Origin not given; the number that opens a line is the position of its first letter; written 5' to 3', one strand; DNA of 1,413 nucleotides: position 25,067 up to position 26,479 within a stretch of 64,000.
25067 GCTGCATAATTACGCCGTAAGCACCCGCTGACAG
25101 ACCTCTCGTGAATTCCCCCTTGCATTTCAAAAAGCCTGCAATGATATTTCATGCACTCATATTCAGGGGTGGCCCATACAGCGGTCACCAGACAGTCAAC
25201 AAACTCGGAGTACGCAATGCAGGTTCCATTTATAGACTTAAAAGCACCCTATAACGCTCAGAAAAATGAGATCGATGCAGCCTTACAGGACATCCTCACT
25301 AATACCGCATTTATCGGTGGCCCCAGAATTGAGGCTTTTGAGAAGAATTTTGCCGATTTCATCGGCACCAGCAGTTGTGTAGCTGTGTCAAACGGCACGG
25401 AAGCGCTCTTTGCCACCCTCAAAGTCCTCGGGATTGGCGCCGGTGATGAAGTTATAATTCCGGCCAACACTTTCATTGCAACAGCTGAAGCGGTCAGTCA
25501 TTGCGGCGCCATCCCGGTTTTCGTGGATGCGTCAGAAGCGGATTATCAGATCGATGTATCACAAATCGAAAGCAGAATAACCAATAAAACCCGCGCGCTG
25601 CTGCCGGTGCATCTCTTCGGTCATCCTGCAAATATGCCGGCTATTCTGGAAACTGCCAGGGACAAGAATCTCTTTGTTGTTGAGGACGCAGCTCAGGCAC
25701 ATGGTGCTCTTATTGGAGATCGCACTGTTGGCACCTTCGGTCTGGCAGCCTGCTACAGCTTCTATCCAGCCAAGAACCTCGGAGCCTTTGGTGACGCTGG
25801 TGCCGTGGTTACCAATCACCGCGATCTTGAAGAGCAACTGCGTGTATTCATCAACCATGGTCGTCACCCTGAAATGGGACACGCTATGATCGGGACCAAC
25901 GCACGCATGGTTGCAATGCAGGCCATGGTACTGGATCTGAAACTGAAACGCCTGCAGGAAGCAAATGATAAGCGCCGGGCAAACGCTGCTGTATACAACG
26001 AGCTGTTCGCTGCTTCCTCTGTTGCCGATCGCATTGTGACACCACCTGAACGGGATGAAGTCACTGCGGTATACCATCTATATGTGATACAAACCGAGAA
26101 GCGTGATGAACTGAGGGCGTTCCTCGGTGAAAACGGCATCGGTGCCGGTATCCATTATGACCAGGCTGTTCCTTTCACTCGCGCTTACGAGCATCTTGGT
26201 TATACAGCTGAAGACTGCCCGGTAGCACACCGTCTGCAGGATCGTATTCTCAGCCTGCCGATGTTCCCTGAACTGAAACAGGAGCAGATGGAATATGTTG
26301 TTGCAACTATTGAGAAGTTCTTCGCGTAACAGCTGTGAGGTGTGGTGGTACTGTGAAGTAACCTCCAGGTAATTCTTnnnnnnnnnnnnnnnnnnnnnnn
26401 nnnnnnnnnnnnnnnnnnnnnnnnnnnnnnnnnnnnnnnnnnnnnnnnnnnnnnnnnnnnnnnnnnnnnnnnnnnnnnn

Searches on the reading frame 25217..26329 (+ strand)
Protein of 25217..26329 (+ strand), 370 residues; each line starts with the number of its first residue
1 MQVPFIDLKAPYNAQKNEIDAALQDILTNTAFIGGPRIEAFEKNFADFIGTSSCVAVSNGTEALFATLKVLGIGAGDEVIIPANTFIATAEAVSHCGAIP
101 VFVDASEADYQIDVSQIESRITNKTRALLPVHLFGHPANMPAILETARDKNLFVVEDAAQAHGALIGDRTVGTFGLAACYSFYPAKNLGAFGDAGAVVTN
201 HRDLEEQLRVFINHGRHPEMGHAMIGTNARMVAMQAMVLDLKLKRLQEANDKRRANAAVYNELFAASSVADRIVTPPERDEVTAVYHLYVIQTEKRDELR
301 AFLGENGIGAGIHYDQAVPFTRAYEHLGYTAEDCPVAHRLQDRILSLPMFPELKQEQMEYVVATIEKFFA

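Call 8: search_protein_families(library=pfam, proteins=[window:25217-26329:+])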
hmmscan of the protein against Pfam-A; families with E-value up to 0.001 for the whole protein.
window:25217-26329:+ (370 aa): 4 families
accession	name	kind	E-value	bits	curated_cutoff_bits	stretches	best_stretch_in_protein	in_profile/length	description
PF01041.23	DegT_DnrJ_EryC1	-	3.8e-111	372.2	19.8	1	15-365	3-359/360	DegT/DnrJ/EryC1/StrS aminotransferase family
PF00155.27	Aminotran_1_2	-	5e-10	39.5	19.7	1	28-215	33-248/361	Aminotransferase class I and II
PF00266.25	Aminotran_5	-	1.2e-07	31.5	21.5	1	38-163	45-181/371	Aminotransferase class-V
PF01053.26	Cys_Met_Meta_PP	-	9.8e-06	24.8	27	1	34-166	50-182/381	Cys/Met metabolism PLP-dependent enzyme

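Call 10: find_encoding_contigs(protein=window:25217-26329:+, flank=3000, max_places=10)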
Protein window:25217-26329:+ (370 aa): 24 contigs read that carry it; 4 places shown.
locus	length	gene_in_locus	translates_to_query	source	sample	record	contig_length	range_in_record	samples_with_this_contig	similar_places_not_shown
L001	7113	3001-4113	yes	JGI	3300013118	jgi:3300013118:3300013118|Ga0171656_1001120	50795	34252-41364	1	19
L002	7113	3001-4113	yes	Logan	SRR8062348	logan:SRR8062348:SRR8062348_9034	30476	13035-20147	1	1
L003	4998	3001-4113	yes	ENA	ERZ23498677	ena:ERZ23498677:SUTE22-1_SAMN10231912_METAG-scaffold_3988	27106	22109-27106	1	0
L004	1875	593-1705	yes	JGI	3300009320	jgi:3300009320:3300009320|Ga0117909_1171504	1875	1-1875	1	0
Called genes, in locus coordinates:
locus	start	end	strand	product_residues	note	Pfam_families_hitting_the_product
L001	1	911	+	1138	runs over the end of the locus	-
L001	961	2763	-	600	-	PF18962:Por_Secre_tail (weak)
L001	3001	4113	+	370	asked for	PF00155:Aminotran_1_2, PF01041:DegT_DnrJ_EryC1, PF00266:Aminotran_5, PF01053:Cys_Met_Meta_PP (weak)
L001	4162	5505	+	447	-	PF05048:NosD (weak), PF13229:Beta_helix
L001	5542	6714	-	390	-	PF00534:Glycos_transf_1, PF13692:Glyco_trans_1_4 (weak)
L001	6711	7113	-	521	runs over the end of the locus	PF01554:MatE (faint), PF01943:Polysacc_synt, PF13440:Polysacc_synt_3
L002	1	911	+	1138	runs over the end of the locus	-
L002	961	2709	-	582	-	PF18962:Por_Secre_tail (weak)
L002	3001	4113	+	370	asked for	PF00155:Aminotran_1_2, PF01041:DegT_DnrJ_EryC1, PF00266:Aminotran_5, PF01053:Cys_Met_Meta_PP (weak)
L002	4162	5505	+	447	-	PF05048:NosD (weak), PF13229:Beta_helix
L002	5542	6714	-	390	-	PF00534:Glycos_transf_1, PF13692:Glyco_trans_1_4 (weak)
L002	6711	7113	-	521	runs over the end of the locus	PF01554:MatE (faint), PF01943:Polysacc_synt, PF13440:Polysacc_synt_3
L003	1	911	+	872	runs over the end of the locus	-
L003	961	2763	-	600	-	PF18962:Por_Secre_tail (weak)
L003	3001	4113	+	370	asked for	PF00155:Aminotran_1_2, PF01041:DegT_DnrJ_EryC1, PF00266:Aminotran_5, PF01053:Cys_Met_Meta_PP (weak)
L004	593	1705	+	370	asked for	PF00155:Aminotran_1_2, PF01041:DegT_DnrJ_EryC1, PF00266:Aminotran_5, PF01053:Cys_Met_Meta_PP (weak)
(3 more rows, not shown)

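Call 11: find_related_loci(query=window:25217-26329:+, collection=genome_contigs, flank=3000)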
Query window:25217-26329:+ (370 aa) in genome_contigs; peptide patterns used: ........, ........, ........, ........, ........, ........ (x = any residue, [..] = any of these).
153 stretches matched a pattern; 45 encode a relative of the query (tblastn E <= 1e-3); 45 distinct loci.
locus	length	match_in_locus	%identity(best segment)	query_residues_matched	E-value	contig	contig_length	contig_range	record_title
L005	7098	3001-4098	47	1-369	6e-110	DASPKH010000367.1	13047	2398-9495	MAG TPA_asm: Patescibacteria group bacterium isolate SMAG_U12031 k141_475302, whole genome shotgun sequence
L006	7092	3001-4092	46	1-367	8e-107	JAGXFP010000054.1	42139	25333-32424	MAG: Desulfobacterales bacterium isolate LH_M18 k141_1185849, whole genome shotgun sequence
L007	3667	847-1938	46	1-367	5e-108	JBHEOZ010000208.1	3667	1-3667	MAG: Desulfurivibrionaceae bacterium isolate S6_bin.58.strict S6_NODE_208, whole genome shotgun sequence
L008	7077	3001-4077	45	1-365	2e-104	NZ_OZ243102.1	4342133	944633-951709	MAG: Ekhidna sp. isolate abf1a64b-cdbe-4c37-8f85-7d33dfce044d chromosome 1, complete sequence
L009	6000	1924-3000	47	1-368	3e-101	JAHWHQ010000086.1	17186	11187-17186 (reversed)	MAG: Candidatus Woesearchaeota archaeon isolate MP5_5_87 k127_56125347, whole genome shotgun sequence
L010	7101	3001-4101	43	1-369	2e-100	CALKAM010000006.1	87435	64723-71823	MAG TPA_asm: uncultured Planifilum sp. isolate SRR6713629_bin.89_CONCOCT_v1.1_MAG genome assembly, contig: ERZ794981.67,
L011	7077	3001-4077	45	1-367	6e-99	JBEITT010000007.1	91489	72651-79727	MAG: Planctomycetaceae bacterium isolate Sample-109-S9-bin-114 Sample_109_S9-bin_114-k141_1648770, whole genome shotgun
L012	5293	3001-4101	43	2-370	6e-99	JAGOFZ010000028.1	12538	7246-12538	MAG: Longilinea sp. isolate Go_SlDig_bin_457 Go_SlDig_14984_length_12538_cov_11.787124, whole genome shotgun sequence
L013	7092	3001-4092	44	1-368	9e-96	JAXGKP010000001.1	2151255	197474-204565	MAG: Anaerolineaceae bacterium isolate AnMBR.bin189 bin189_1, whole genome shotgun sequence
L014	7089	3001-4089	39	1-368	2e-88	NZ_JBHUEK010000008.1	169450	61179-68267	Fredinandcohnia salidurans strain CGMCC 1.13629 platanus_K_default_8, whole genome shotgun sequence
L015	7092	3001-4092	41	7-369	7e-87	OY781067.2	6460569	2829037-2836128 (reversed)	MAG: uncultured Draconibacterium sp. isolate 7685a6f7-55f0-4bbb-ae15-a05e2d1328cd genome assembly, chromosome: 1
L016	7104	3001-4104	41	3-369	5e-86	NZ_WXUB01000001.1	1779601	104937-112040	Maribellus sediminis strain Y2-1-60 NODE_1_length_1779601_cov_74.6021, whole genome shotgun sequence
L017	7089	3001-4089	41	2-370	3e-86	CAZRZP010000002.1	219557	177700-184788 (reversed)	MAG TPA_asm: uncultured Methanosarcinales archaeon isolate SRP200020_co5_201 genome assembly, contig: NODE_50_length_219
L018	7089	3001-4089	40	1-368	7e-86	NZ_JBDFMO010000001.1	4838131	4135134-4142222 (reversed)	Bacillus sp. 1P02SD contig_1, whole genome shotgun sequence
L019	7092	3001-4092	41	1-368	7e-85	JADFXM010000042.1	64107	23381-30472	MAG: Candidatus Riflebacteria bacterium isolate nDJH14bin3 nDJH14_bin3_NODE_42_length_64107_cov_106.407846, whole genome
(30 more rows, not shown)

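Call 14: find_homologous_proteins(query=window:25217-26329:+, max_evalue=1e-60)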
Query window:25217-26329:+ (370 aa): 7943 proteins with E <= 1e-60 among 8000 candidates; the best 120 are listed.
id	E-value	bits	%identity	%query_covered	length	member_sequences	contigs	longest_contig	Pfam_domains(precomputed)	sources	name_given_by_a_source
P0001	9.5e-226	767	92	100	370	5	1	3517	PF00155.28,PF00266.26,PF01053.27,PF01041.24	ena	-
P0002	1.6e-202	690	82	100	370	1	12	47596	PF00155.28,PF00266.26,PF01053.27,PF01041.24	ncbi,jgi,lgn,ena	-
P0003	4.1e-129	449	55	99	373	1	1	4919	PF00155.28,PF01212.28,PF01041.24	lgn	-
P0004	2.6e-121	423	86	59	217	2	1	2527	PF01041.24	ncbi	-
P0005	1.7e-119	417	54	100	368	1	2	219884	PF00155.28,PF00266.26,PF01212.28,PF01053.27,PF01041.24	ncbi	-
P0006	8.6e-119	415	52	100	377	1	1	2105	PF00155.28,PF01212.28,PF01053.27,PF01041.24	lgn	-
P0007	3.0e-118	413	51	100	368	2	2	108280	PF00155.28,PF00266.26,PF01212.28,PF01041.24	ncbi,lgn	-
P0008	5.7e-118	412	53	99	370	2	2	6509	PF00155.28,PF01041.24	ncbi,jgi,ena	-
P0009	1.9e-117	410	51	99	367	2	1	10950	PF00155.28,PF00266.26,PF01041.24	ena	-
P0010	2.6e-117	410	52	100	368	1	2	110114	PF00155.28,PF00266.26,PF01041.24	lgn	-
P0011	2.4e-116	407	51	100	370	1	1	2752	PF00155.28,PF00266.26,PF01053.27,PF01041.24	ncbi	-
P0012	3.5e-116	406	52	99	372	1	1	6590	PF00155.28,PF01212.28,PF01041.24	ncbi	-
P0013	8.2e-116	405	52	99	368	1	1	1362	PF00266.26,PF01041.24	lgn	-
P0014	2.3e-115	404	52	99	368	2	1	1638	PF00155.28,PF00266.26,PF01212.28,PF01053.27,PF01041.24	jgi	-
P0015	2.8e-115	403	52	99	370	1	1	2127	PF00155.28,PF00266.26,PF01053.27,PF01041.24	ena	-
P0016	9.8e-115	401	51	98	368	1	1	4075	PF00155.28,PF00266.26,PF01212.28,PF01041.24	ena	-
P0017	1.0e-114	401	52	99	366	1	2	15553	PF00155.28,PF00266.26,PF01212.28,PF01053.27,PF01041.24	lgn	-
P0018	1.0e-114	401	52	99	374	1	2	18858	PF00155.28,PF00266.26,PF01041.24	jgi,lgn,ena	-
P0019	1.6e-114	401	50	100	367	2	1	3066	PF00155.28,PF00266.26,PF01041.24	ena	-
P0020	1.8e-114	401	51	100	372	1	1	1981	PF00155.28,PF00266.26,PF01212.28,PF01053.27,PF01041.24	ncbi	-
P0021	1.9e-114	401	53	99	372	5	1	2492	PF00155.28,PF00266.26,PF01053.27,PF01041.24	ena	-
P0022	2.0e-114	401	49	100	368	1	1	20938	PF00155.28,PF00266.26,PF01212.28,PF01053.27,PF01041.24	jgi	-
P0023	2.6e-114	400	51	98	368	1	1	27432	PF00155.28,PF00266.26,PF01212.28,PF01041.24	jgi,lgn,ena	-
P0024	2.6e-114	400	51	99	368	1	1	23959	PF00155.28,PF00266.26,PF01212.28,PF01041.24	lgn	-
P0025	2.9e-114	400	50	100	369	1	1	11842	PF00155.28,PF01212.28,PF01053.27,PF01041.24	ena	-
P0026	7.3e-114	399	52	100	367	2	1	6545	PF00155.28,PF00266.26,PF01212.28,PF01053.27,PF01041.24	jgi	jgi:dTDP-4-amino-4,6-dideoxygalactose transaminase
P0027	1.2e-113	398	50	99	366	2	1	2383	PF00155.28,PF01041.24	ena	-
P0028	1.4e-113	398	51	99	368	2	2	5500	PF00155.28,PF00266.26,PF01212.28,PF01041.24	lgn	-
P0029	1.4e-113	398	52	100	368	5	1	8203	PF01041.24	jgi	-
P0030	1.8e-113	397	50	100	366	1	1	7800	PF00155.28,PF00266.26,PF01212.28,PF01041.24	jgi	-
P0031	1.8e-113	397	52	100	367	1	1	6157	PF00155.28,PF00266.26,PF01212.28,PF01041.24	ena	-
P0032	2.2e-113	397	51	100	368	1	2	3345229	PF00155.28,PF00266.26,PF01212.28,PF01053.27,PF01041.24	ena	-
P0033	2.9e-113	397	51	99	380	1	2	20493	PF00155.28,PF01212.28,PF01041.24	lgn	-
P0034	3.9e-113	396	50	99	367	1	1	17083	PF00155.28,PF00266.26,PF01212.28,PF01053.27,PF01041.24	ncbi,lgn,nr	ncbi:DegT/DnrJ/EryC1/StrS family aminotransferase [bacterium]|nr:DegT/DnrJ/EryC1/StrS family aminotr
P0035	4.2e-113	396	51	99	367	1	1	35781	PF00155.28,PF00266.26,PF01041.24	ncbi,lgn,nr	ncbi:MAG: DegT/DnrJ/EryC1/StrS family aminotransferase [Bacteroidales bacterium]|nr:DegT/DnrJ/EryC1/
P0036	4.3e-113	396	50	100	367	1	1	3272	PF00155.28,PF00266.26,PF01053.27,PF01041.24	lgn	-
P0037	5.4e-113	396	50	99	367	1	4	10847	PF00266.26,PF01212.28,PF01053.27,PF01041.24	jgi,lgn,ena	-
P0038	5.4e-113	396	51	99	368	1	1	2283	PF01053.27,PF01041.24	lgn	-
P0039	6.0e-113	396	51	100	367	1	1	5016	PF00155.28,PF00266.26,PF01212.28,PF01041.24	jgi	jgi:dTDP-4-amino-4,6-dideoxygalactose transaminase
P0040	8.3e-113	395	51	99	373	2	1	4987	PF01212.28,PF01041.24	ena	-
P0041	8.5e-113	395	50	98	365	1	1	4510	PF00155.28,PF00266.26,PF01212.28,PF01041.24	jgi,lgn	jgi:dTDP-4-amino-4,6-dideoxygalactose transaminase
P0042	9.8e-113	395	49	100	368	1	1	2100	PF00155.28,PF01212.28,PF01041.24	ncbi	-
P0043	1.6e-112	394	50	99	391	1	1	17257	PF01041.24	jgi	jgi:dTDP-4-amino-4,6-dideoxygalactose transaminase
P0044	1.8e-112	394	51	100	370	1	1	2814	PF00155.28,PF01212.28,PF01041.24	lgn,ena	-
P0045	2.2e-112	394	51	99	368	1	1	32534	PF00155.28,PF01041.24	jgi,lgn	-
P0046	2.6e-112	394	51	100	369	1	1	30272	PF00155.28,PF00266.26,PF01212.28,PF01053.27,PF01041.24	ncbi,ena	-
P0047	2.9e-112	393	50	99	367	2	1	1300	PF00155.28,PF00266.26,PF01212.28,PF01053.27,PF01041.24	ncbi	-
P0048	3.3e-112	393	51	99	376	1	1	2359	PF00155.28,PF00266.26,PF01041.24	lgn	-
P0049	3.7e-112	393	49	100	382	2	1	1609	PF00155.28,PF00266.26,PF01212.28,PF01053.27,PF01041.24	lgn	-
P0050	4.0e-112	393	51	100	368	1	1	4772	PF00155.28,PF00266.26,PF01212.28,PF01041.24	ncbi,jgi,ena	-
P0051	4.1e-112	393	49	99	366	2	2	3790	PF00155.28,PF01212.28,PF01041.24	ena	-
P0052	4.9e-112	393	49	100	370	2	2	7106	PF00155.28,PF00266.26,PF01212.28,PF01053.27,PF01041.24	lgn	-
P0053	5.5e-112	392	52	100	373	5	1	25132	PF00155.28,PF00266.26,PF01212.28,PF01053.27,PF01041.24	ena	-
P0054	5.7e-112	392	50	99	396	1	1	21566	PF00155.28,PF01041.24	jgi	-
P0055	5.7e-112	392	50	99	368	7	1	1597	PF00155.28,PF00266.26,PF01212.28,PF01041.24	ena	-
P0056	6.8e-112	392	51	99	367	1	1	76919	PF00155.28,PF00266.26,PF01041.24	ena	-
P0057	8.3e-112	392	50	99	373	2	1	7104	PF00155.28,PF01041.24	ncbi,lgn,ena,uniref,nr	ncbi:erythromycin biosynthesis sensory transduction protein eryC1 [candidate division WOR-1 bacteriu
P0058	9.4e-112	392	51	99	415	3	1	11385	PF00155.28,PF01041.24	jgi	jgi:dTDP-4-amino-4,6-dideoxygalactose transaminase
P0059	9.9e-112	392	49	100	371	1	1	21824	PF00266.26,PF01041.24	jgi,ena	-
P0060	1.0e-111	392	49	100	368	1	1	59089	PF00266.26,PF01053.27,PF01041.24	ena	-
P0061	1.0e-111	392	49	99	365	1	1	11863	PF00155.28,PF00266.26,PF01212.28,PF01041.24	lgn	-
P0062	1.2e-111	391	50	100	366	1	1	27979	PF00155.28,PF00266.26,PF01212.28,PF01041.24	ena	-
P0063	1.3e-111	391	50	99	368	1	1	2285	PF00155.28,PF00266.26,PF01212.28,PF01041.24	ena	-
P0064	1.4e-111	391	50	100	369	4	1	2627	PF00155.28,PF00266.26,PF01212.28,PF01041.24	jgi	-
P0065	1.4e-111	391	51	100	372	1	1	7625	PF00155.28,PF00266.26,PF01212.28,PF01053.27,PF01041.24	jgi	jgi:dTDP-4-amino-4,6-dideoxygalactose transaminase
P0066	1.4e-111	391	49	99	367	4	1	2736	PF00155.28,PF00266.26,PF01212.28,PF01041.24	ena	-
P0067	1.5e-111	391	51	100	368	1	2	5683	PF00155.28,PF01212.28,PF01053.27,PF01041.24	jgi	jgi:dTDP-4-amino-4,6-dideoxygalactose transaminase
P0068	1.6e-111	391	51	99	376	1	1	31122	PF00155.28,PF00266.26,PF01212.28,PF01053.27,PF01041.24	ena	-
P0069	1.7e-111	391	51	100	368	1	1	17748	PF00155.28,PF01212.28,PF01053.27,PF01041.24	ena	-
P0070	1.7e-111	391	49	100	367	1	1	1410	PF00155.28,PF01041.24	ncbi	-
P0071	1.8e-111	391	49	98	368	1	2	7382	PF00155.28,PF00266.26,PF01212.28,PF01041.24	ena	-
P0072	2.0e-111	391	49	100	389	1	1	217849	PF00155.28,PF01212.28,PF01053.27,PF01041.24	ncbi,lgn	-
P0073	2.0e-111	391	48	99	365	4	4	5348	PF00155.28,PF00266.26,PF01212.28,PF01053.27,PF01041.24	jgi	-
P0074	2.1e-111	391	52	98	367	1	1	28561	PF00155.28,PF00266.26,PF01212.28,PF01041.24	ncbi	-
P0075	2.3e-111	390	52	99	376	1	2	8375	PF00155.28,PF01041.24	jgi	-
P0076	2.4e-111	390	50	99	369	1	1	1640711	PF01041.24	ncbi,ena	-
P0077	2.8e-111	390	49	99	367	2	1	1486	PF00155.28,PF00266.26,PF01212.28,PF01041.24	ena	-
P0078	2.9e-111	390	50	99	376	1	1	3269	PF00155.28,PF00266.26,PF01212.28,PF01053.27,PF01041.24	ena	-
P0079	2.9e-111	390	50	100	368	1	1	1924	PF00155.28,PF00266.26,PF01212.28,PF01053.27,PF01041.24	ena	-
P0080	3.0e-111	390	52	99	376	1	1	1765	PF00155.28,PF01041.24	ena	-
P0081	3.4e-111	390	48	100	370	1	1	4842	PF00155.28,PF00266.26,PF01212.28,PF01041.24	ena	-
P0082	3.9e-111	390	51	100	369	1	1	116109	PF00155.28,PF00266.26,PF01212.28,PF01053.27,PF01041.24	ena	-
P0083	4.0e-111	390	50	100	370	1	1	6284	PF00155.28,PF00266.26,PF01041.24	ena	-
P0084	4.3e-111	390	49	99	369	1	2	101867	PF00155.28,PF01212.28,PF01053.27,PF01041.24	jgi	jgi:dTDP-4-amino-4,6-dideoxygalactose transaminase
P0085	4.7e-111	389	51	99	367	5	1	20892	PF00155.28,PF00266.26,PF01053.27,PF01041.24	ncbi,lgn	-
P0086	4.9e-111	389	51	99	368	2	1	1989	PF00155.28,PF00266.26,PF01212.28,PF01041.24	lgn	-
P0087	4.9e-111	389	51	99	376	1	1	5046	PF00155.28,PF00266.26,PF01212.28,PF01053.27,PF01041.24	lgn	-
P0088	5.6e-111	389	51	99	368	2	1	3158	PF00155.28,PF01053.27,PF01041.24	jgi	jgi:dTDP-4-amino-4,6-dideoxygalactose transaminase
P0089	5.9e-111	389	50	100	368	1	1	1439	PF00155.28,PF01212.28,PF01053.27,PF01041.24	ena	-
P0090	6.0e-111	389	50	100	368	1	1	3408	PF00155.28,PF00266.26,PF01212.28,PF01053.27,PF01041.24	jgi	jgi:dTDP-4-amino-4,6-dideoxygalactose transaminase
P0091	6.4e-111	389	52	100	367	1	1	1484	PF00155.28,PF00266.26,PF01212.28,PF01053.27,PF01041.24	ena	-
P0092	7.4e-111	389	50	99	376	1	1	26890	PF00155.28,PF00266.26,PF01212.28,PF01053.27,PF01041.24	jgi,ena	-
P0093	8.6e-111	389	51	100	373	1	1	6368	PF00155.28,PF00266.26,PF01212.28,PF01041.24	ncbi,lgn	-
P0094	9.0e-111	388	50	99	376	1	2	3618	PF00155.28,PF00266.26,PF01212.28,PF01053.27,PF01041.24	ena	-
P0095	1.0e-110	388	50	99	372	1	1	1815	PF00155.28,PF01041.24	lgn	-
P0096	1.1e-110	388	51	100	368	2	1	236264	PF00155.28,PF00266.26,PF01212.28,PF01053.27,PF01041.24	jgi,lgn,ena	-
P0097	1.1e-110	388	49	99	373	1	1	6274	PF00266.26,PF01053.27,PF01041.24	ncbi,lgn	ncbi:MAG: DegT/DnrJ/EryC1/StrS family aminotransferase [Candidatus Hodarchaeota archaeon]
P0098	1.4e-110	388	49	99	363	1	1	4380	PF00155.28,PF00266.26,PF01041.24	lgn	-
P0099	1.4e-110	388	49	100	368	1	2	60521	PF00155.28,PF00266.26,PF01212.28,PF01041.24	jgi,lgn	-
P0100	1.6e-110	388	48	99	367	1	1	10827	PF00155.28,PF00266.26,PF01212.28,PF01053.27,PF01041.24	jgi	jgi:dTDP-4-amino-4,6-dideoxygalactose transaminase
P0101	1.6e-110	388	49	99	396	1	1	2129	PF01041.24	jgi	jgi:dTDP-4-amino-4,6-dideoxygalactose transaminase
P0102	1.8e-110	388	50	99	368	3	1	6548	PF00155.28,PF00266.26,PF01041.24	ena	-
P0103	1.9e-110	387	49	99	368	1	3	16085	PF00155.28,PF00266.26,PF01212.28,PF01053.27,PF01041.24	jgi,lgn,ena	-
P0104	1.9e-110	387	49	99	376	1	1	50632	PF00155.28,PF01212.28,PF01053.27,PF01041.24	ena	-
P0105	1.9e-110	387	51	99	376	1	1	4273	PF00155.28,PF00266.26,PF01212.28,PF01053.27,PF01041.24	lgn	-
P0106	1.9e-110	387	50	100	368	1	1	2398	PF00155.28,PF00266.26,PF01053.27,PF01041.24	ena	-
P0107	1.9e-110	387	51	99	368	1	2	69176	PF00155.28,PF00266.26,PF01212.28,PF01041.24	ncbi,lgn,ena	-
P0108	2.0e-110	387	50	99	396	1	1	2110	PF01041.24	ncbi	-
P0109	2.0e-110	387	52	98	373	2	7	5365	PF00155.28,PF00266.26,PF01212.28,PF01041.24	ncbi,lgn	ncbi:MAG: DegT/DnrJ/EryC1/StrS family aminotransferase [candidate division WOR-3 bacterium]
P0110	2.2e-110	387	49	99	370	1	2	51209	PF00155.28,PF00266.26,PF01041.24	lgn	-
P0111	2.4e-110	387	48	98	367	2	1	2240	PF00155.28,PF01212.28,PF01041.24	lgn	-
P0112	2.4e-110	387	50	99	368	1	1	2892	PF00155.28,PF00266.26,PF01212.28,PF01053.27,PF01041.24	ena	-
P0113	2.4e-110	387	50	100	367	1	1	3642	PF00155.28,PF01212.28,PF01041.24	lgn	-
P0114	2.5e-110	387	50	99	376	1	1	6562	PF00155.28,PF00266.26,PF01212.28,PF01053.27,PF01041.24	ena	-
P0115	2.6e-110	387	51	99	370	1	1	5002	PF00155.28,PF00266.26,PF01053.27,PF01041.24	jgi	-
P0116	2.9e-110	387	50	99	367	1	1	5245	PF00155.28,PF00266.26,PF01212.28,PF01053.27,PF01041.24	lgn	-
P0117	3.0e-110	387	49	99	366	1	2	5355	PF00155.28,PF00266.26,PF01212.28,PF01041.24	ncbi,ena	-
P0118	3.1e-110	387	48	99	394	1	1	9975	PF00155.28,PF01041.24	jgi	jgi:dTDP-4-amino-4,6-dideoxygalactose transaminase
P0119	3.3e-110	387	49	100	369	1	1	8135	PF00155.28,PF00266.26,PF01212.28,PF01053.27,PF01041.24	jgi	jgi:dTDP-4-amino-4,6-dideoxygalactose transaminase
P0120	3.3e-110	387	51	99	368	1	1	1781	PF00155.28,PF01041.24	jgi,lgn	jgi:dTDP-4-amino-4,6-dideoxygalactose transaminase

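Call 16: find_encoding_contigs(protein=P0002, flank=4000, max_places=10)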
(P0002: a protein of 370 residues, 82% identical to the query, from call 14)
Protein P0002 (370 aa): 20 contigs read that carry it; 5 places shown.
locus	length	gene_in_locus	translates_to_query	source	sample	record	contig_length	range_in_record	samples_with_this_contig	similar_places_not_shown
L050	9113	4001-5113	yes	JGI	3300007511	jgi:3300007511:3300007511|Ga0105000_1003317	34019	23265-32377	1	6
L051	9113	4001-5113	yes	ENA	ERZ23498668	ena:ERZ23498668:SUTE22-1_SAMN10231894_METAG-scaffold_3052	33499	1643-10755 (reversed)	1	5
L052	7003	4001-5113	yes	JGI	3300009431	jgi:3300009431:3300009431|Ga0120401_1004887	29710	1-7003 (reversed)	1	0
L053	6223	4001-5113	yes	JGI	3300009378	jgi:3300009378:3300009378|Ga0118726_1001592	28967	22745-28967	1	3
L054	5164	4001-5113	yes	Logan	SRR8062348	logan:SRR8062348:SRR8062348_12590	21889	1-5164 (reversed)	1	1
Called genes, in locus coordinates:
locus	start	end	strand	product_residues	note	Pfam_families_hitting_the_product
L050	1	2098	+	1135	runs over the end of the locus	-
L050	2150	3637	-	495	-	PF04151:PPC (faint), PF18962:Por_Secre_tail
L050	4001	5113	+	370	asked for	PF00155:Aminotran_1_2, PF01041:DegT_DnrJ_EryC1, PF01053:Cys_Met_Meta_PP (weak), PF00266:Aminotran_5 (weak)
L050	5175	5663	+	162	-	-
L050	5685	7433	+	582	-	-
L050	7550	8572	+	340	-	PF01370:Epimerase, PF02719:Polysacc_synt_2 (weak), PF04321:RmlD_sub_bind, PF16363:GDP_Man_Dehyd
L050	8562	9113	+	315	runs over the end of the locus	PF01370:Epimerase, PF04321:RmlD_sub_bind, PF16363:GDP_Man_Dehyd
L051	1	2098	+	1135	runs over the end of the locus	-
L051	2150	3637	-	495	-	PF04151:PPC (faint), PF18962:Por_Secre_tail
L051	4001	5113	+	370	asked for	PF00155:Aminotran_1_2, PF01041:DegT_DnrJ_EryC1, PF01053:Cys_Met_Meta_PP (weak), PF00266:Aminotran_5 (weak)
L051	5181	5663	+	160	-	-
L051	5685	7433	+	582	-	-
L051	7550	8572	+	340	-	PF01370:Epimerase, PF02719:Polysacc_synt_2 (weak), PF04321:RmlD_sub_bind, PF16363:GDP_Man_Dehyd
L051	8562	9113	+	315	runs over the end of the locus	PF01370:Epimerase, PF04321:RmlD_sub_bind, PF16363:GDP_Man_Dehyd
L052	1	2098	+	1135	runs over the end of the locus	-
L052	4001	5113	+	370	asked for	PF00155:Aminotran_1_2, PF01041:DegT_DnrJ_EryC1, PF01053:Cys_Met_Meta_PP (weak), PF00266:Aminotran_5 (weak)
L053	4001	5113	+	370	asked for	PF00155:Aminotran_1_2, PF01041:DegT_DnrJ_EryC1, PF01053:Cys_Met_Meta_PP (weak), PF00266:Aminotran_5 (weak)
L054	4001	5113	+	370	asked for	PF00155:Aminotran_1_2, PF01041:DegT_DnrJ_EryC1, PF01053:Cys_Met_Meta_PP (weak), PF00266:Aminotran_5 (weak)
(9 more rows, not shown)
